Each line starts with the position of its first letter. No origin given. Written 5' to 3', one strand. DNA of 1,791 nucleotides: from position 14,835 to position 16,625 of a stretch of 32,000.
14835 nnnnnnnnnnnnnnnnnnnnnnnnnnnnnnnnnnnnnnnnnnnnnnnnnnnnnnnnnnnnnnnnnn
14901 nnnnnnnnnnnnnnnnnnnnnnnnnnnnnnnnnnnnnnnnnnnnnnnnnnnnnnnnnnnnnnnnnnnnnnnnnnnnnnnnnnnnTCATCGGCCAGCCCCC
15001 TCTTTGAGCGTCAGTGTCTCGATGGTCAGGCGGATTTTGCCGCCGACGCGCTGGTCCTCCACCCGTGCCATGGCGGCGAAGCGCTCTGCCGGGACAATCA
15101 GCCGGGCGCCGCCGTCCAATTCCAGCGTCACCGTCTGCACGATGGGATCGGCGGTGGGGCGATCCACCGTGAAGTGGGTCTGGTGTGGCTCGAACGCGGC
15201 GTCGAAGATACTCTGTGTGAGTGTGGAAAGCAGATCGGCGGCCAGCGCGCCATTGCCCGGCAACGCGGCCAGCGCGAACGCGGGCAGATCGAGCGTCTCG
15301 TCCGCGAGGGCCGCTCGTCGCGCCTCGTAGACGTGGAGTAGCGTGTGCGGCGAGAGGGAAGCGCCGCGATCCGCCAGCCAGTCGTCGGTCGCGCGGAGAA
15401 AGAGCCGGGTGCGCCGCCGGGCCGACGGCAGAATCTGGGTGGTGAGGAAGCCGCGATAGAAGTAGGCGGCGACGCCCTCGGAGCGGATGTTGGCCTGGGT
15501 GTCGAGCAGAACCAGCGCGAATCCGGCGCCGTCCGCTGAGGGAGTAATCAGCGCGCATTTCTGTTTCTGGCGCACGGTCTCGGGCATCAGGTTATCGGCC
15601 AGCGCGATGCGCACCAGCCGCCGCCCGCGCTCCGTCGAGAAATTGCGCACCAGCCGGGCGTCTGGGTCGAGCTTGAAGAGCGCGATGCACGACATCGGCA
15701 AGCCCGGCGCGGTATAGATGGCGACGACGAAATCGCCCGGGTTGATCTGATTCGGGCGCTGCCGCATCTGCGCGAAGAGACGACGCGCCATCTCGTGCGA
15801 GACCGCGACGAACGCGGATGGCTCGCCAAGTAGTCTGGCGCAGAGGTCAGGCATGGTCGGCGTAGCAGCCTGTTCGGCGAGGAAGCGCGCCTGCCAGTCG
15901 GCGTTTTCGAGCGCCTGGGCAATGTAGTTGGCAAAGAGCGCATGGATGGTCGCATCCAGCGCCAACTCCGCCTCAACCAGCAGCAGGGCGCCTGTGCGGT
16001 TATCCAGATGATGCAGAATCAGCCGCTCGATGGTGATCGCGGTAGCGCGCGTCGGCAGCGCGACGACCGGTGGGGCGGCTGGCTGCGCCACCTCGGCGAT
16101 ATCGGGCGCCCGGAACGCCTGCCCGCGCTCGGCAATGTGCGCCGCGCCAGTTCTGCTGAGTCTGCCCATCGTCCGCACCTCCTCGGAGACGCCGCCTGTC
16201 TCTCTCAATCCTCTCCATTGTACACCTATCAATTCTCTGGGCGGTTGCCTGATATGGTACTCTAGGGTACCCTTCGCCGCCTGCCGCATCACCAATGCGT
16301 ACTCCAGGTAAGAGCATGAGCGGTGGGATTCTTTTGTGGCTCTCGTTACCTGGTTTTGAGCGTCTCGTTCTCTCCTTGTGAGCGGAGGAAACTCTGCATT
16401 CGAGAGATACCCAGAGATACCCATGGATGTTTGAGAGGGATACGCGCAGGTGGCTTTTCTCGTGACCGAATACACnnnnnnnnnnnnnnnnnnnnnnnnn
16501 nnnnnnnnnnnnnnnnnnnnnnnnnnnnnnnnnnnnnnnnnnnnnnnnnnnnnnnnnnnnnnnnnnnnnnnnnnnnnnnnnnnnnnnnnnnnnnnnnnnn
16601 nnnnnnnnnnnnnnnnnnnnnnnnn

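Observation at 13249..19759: Possible composite locus: nuclease-helicase + small divergent ORF + NA37 + membrane protein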

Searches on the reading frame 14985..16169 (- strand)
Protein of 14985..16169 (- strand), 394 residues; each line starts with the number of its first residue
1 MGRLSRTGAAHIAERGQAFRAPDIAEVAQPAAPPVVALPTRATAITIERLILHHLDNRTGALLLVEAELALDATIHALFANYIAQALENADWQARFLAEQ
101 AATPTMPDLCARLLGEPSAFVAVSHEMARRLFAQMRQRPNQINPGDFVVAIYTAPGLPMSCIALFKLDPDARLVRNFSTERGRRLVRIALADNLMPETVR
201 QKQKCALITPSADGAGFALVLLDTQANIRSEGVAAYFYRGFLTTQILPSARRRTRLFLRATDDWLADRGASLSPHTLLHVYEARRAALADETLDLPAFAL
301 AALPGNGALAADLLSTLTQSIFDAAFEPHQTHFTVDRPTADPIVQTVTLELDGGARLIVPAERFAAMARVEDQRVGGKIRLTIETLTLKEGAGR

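Call 7: find_homologous_proteins(query=window:14985-16169:-)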
Query window:14985-16169:- (394 aa): 169 proteins with E <= 0.001 among 8000 candidates; the best 120 are listed.
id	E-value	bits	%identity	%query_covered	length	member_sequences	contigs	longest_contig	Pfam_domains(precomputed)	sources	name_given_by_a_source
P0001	4.1e-251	850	100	100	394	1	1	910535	PF04245.19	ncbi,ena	-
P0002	2.7e-221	752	88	100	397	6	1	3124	PF04245.19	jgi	jgi:hypothetical protein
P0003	6.7e-216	734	86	100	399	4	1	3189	PF04245.19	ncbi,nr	ncbi:MAG TPA: nucleoid-associated protein [Ktedonobacterales bacterium]|nr:nucleoid-associated prote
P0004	7.5e-216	734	87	100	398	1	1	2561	PF04245.19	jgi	jgi:hypothetical protein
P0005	2.1e-215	733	88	100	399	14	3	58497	PF04245.19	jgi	jgi:37-kD nucleoid-associated bacterial protein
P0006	3.5e-214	729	88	100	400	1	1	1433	PF04245.19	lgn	-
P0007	4.5e-214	728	87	100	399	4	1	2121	PF04245.19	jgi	jgi:hypothetical protein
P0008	9.0e-214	727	87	100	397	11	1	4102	PF04245.19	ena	-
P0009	2.0e-213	726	87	100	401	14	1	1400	PF04245.19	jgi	-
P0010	3.6e-213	725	85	100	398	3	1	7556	PF04245.19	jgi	jgi:hypothetical protein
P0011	9.3e-212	721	86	100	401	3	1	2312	PF04245.19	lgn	-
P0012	9.6e-212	721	84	100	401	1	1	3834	PF04245.19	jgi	jgi:nucleoid associated protein NdpA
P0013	1.1e-210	717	84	100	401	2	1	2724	PF04245.19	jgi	jgi:nucleoid associated protein NdpA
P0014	4.0e-209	712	84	100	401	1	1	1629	PF04245.19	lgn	-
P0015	1.6e-196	671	81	100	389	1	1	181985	PF04245.19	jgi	jgi:hypothetical protein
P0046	1.1e-95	339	52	90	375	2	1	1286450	PF04245.19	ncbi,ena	-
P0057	6.7e-91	323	49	94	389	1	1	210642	PF04245.19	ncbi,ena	-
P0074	1.2e-88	316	46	95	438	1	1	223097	PF04245.19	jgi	-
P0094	1.1e-86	309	51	91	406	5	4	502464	PF04245.19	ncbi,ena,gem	-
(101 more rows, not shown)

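Call 8: find_encoding_contigs(protein=P0015, flank=8000, max_places=2)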
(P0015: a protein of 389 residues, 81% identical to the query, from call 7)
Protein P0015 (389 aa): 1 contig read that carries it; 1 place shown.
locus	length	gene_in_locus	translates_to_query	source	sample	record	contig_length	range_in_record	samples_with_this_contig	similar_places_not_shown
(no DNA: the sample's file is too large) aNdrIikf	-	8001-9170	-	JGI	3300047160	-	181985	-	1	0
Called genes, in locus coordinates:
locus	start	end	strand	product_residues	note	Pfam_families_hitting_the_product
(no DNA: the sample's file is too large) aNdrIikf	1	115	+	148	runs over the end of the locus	PF19728:DUF6220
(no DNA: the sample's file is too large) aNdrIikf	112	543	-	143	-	-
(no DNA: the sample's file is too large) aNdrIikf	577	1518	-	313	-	PF13793:Pribosyltran_N, PF00156:Pribosyltran, PF14572:Pribosyl_synth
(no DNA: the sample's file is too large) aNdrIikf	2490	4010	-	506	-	PF25984:BSH_YknX (weak), PF25975:CzcB_C (weak)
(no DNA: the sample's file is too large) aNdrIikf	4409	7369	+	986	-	PF08696:Dna2, PF12705:PDDEXK_1, PF13086:AAA_11, PF13191:AAA_16 (weak), PF13245:AAA_19, PF13604:AAA_30, PF13086:AAA_11, PF13087:AAA_12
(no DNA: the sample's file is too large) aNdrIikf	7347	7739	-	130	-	-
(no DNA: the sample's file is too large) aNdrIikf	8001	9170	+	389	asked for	PF04245:NA37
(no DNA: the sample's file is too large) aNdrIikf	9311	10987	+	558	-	-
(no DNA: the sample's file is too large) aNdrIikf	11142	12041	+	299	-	PF13369:Transglut_core2, PF13371:TPR_9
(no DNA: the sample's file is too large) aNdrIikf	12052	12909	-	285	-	PF03734:YkuD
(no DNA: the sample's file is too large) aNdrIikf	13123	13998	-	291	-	-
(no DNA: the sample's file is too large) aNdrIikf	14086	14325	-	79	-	-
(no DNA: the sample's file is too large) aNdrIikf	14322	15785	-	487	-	PF01225:Mur_ligase, PF08245:Mur_ligase_M, PF02875:Mur_ligase_C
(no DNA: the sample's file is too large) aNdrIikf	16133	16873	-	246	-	PF09922:LiaF-like_C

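Call 9: find_encoding_contigs(protein=P0046, flank=8000, max_places=2)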
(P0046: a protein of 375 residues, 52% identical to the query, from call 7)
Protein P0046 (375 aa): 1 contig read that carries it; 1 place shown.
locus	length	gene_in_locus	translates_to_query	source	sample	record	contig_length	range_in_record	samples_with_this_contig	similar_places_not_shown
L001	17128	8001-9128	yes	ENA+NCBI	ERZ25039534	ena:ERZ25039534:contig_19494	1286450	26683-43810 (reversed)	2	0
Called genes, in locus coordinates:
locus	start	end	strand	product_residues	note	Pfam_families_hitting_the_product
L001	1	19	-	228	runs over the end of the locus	-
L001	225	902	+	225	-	PF13541:ChlI, PF08902:DUF1848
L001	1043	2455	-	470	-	PF25919:BSH_CusB (faint), PF00364:Biotin_lipoyl (faint), PF25984:BSH_YknX (weak), PF25954:Beta-barrel_RND_2 (weak)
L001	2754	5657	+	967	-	PF08696:Dna2, PF12705:PDDEXK_1, PF00580:UvrD-helicase (weak), PF13086:AAA_11, PF13245:AAA_19, PF13604:AAA_30, PF13086:AAA_11, PF13087:AAA_12, +2 more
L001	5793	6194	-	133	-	-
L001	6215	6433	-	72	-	-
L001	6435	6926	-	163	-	-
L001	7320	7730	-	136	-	-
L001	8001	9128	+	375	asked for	PF04245:NA37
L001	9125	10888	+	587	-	-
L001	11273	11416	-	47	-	-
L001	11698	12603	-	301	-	-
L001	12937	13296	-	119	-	PF02635:DsrE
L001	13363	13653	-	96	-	PF01206:TusA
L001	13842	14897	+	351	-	PF12852:Cupin_6, PF00165:HTH_AraC (weak), PF12833:HTH_18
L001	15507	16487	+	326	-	PF08100:Dimerisation, PF00891:Methyltransf_2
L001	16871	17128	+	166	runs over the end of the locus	PF00293:NUDIX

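Call 10: find_encoding_contigs(protein=P0094, flank=8000, max_places=3)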
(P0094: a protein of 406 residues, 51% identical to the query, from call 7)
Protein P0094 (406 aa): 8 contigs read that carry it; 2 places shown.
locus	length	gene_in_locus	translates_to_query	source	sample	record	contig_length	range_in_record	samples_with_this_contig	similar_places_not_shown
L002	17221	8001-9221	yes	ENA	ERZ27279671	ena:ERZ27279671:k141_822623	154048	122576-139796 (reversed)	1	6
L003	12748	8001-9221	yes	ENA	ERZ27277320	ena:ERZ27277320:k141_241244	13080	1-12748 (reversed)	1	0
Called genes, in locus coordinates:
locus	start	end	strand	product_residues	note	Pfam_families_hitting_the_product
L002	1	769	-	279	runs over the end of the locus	PF14804:Jag_N, PF13083:KH_KhpA-B, PF01424:R3H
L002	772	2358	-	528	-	PF02096:60KD_IMP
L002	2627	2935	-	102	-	PF01809:YidD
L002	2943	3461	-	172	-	PF00825:Ribonuclease_P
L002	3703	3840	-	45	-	PF00468:Ribosomal_L34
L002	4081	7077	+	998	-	PF08696:Dna2, PF12705:PDDEXK_1, PF00580:UvrD-helicase (weak), PF13086:AAA_11, PF13245:AAA_19, PF13604:AAA_30, PF13086:AAA_11, PF13087:AAA_12, +2 more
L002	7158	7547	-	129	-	-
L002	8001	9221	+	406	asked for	PF04245:NA37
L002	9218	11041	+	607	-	-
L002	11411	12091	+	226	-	PF02945:Endonuclease_7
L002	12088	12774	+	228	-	PF02945:Endonuclease_7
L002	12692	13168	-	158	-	PF19694:DUF6194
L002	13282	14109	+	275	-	PF01135:PCMT, PF01209:Ubie_methyltran, PF08704:GCD14, PF13489:Methyltransf_23, PF13847:Methyltransf_31, PF08241:Methyltransf_11, PF08242:Methyltransf_12, PF13649:Methyltransf_25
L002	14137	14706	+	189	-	PF10706:Aminoglyc_resit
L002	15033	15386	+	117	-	PF00507:Oxidored_q4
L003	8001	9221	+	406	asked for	PF04245:NA37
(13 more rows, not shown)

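Call 30: find_encoding_contigs(protein=P0074, flank=9000, max_places=1)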
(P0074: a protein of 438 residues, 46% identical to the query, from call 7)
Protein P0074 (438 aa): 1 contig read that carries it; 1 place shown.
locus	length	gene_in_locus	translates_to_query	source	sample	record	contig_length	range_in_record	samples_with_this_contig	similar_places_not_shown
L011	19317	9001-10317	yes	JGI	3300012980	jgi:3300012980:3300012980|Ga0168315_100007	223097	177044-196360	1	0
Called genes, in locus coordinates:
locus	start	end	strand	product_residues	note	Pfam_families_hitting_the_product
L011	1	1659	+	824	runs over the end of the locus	PF00483:NTP_transferase, PF12804:NTP_transf_3 (weak), PF00132:Hexapep (faint), PF25084:LbH_EIF2B, PF25087:GMPPB_C, PF02878:PGM_PMM_I, PF02879:PGM_PMM_II, PF02880:PGM_PMM_III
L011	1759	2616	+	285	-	-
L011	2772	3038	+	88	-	PF02583:Trns_repr_metal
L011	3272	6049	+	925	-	PF00403:HMA, PF00122:E1-E2_ATPase, PF00702:Hydrolase, PF12710:HAD (weak), PF08282:Hydrolase_3 (faint)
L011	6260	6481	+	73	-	PF00403:HMA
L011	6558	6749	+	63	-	PF04945:YHS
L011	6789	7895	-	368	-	PF01070:FMN_dh, PF00478:IMPDH (weak)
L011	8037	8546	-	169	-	-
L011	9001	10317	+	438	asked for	PF04245:NA37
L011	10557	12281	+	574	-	-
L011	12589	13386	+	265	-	-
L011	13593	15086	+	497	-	PF04188:Mannosyl_trans2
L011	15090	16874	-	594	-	PF00083:Sugar_tr, PF07690:MFS_1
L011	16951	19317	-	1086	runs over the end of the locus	PF13196:DUF4012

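Call 31: find_encoding_contigs(protein=P0057, flank=9000, max_places=1)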
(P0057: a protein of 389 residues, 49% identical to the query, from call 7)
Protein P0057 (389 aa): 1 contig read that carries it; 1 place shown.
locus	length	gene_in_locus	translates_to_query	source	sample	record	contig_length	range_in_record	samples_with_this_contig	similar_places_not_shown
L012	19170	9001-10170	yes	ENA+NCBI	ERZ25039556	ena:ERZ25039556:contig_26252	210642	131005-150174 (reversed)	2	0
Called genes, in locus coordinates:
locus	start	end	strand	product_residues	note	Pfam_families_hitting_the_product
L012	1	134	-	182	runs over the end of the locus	PF02424:ApbE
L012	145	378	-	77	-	-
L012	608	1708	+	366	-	-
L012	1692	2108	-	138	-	-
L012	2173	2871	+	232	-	PF13625:Helicase_C_3 (weak)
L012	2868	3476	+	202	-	-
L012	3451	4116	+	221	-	PF13625:Helicase_C_3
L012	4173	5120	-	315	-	PF13793:Pribosyltran_N, PF14681:UPRTase (faint), PF00156:Pribosyltran (weak), PF14572:Pribosyl_synth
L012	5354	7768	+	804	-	PF08696:Dna2, PF12705:PDDEXK_1, PF00580:UvrD-helicase (faint), PF13086:AAA_11, PF13191:AAA_16 (weak), PF13245:AAA_19, PF13604:AAA_30, PF13086:AAA_11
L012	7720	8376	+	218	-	PF13087:AAA_12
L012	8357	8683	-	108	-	-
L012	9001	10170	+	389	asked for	PF04245:NA37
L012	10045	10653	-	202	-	-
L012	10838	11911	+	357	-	-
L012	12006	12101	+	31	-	-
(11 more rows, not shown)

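Call 37: search_protein_families(library=ncbifam, proteins=[window:14985-16169:-], max_evalue=0.1)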
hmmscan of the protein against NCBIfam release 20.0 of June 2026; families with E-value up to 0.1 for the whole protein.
window:14985-16169:- (394 aa): 0 families

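Call 78: search_solved_structures(query=window:14985-16169:-, max_evalue=1)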
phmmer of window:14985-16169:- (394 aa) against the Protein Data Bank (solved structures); distinct sequences matched with E-value up to 1: 4.
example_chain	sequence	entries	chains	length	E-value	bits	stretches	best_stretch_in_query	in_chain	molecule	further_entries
4ct6_A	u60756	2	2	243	0.27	13.5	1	49-159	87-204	CCR4-NOT TRANSCRIPTION COMPLEX SUBUNIT 1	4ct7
5ona_A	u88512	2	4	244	0.28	13.5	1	49-159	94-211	CCR4-NOT transcription complex subunit 1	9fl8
4cru_A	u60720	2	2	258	0.31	13.3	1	49-159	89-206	CCR4-NOT TRANSCRIPTION COMPLEX SUBUNIT 1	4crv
6rms_A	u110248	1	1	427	0.44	12.8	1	131-217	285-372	Molybdopterin biosynthesis protein CNX1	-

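Call 89: search_protein_families(library=ncbifam, proteins=[L001:5793-6194:-, L001:6215-6433:-, L001:6435-6926:-], max_evalue=0.001)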
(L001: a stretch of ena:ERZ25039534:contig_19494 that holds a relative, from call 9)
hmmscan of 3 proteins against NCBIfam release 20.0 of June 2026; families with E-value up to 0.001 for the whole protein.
L001:5793-6194:- (133 aa): 0 families

L001:6215-6433:- (72 aa): 0 families

L001:6435-6926:- (163 aa): 0 families

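Call 93: search_dna_similar(query=window:14985-16169:-, collection=phages, mode=protein, max_evalue=0.001)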
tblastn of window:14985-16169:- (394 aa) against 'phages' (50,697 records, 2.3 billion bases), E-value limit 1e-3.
No match.

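Call 114: search_protein_families(library=phrogs, proteins=[window:14985-16169:-], max_evalue=0.01)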
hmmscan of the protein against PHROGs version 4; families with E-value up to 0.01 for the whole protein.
window:14985-16169:- (394 aa): 1 family
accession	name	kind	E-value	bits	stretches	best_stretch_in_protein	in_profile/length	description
phrog_1974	-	unknown function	1.1e-25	91.4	1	44-384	6-336/344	-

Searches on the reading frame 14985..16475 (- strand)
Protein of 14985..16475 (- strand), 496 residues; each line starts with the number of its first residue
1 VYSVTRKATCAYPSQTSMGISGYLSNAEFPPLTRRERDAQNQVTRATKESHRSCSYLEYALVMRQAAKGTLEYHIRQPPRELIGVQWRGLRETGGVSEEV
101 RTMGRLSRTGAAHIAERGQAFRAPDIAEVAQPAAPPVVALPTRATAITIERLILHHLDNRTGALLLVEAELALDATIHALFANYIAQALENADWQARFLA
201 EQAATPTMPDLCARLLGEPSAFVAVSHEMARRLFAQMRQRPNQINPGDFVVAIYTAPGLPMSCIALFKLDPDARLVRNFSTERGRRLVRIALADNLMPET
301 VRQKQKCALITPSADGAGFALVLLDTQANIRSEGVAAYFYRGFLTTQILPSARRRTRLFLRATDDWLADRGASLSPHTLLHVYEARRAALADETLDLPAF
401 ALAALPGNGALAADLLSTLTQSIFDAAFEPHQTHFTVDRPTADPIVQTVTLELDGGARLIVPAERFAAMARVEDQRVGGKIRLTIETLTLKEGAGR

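Call 4: search_protein_families(library=pfam, proteins=[window:14985-16475:-], max_evalue=0.01)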
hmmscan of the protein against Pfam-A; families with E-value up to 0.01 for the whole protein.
window:14985-16475:- (496 aa): 1 family
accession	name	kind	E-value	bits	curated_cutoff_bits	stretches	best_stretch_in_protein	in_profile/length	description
PF04245.18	NA37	-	4.5e-20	72.7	24.6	1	153-370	1-212/325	37-kD nucleoid-associated bacterial protein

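Call 5: search_protein_families(library=padloc, proteins=[window:14985-16475:-], max_evalue=0.01)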
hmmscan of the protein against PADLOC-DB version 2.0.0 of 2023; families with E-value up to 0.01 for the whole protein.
window:14985-16475:- (496 aa): 0 families
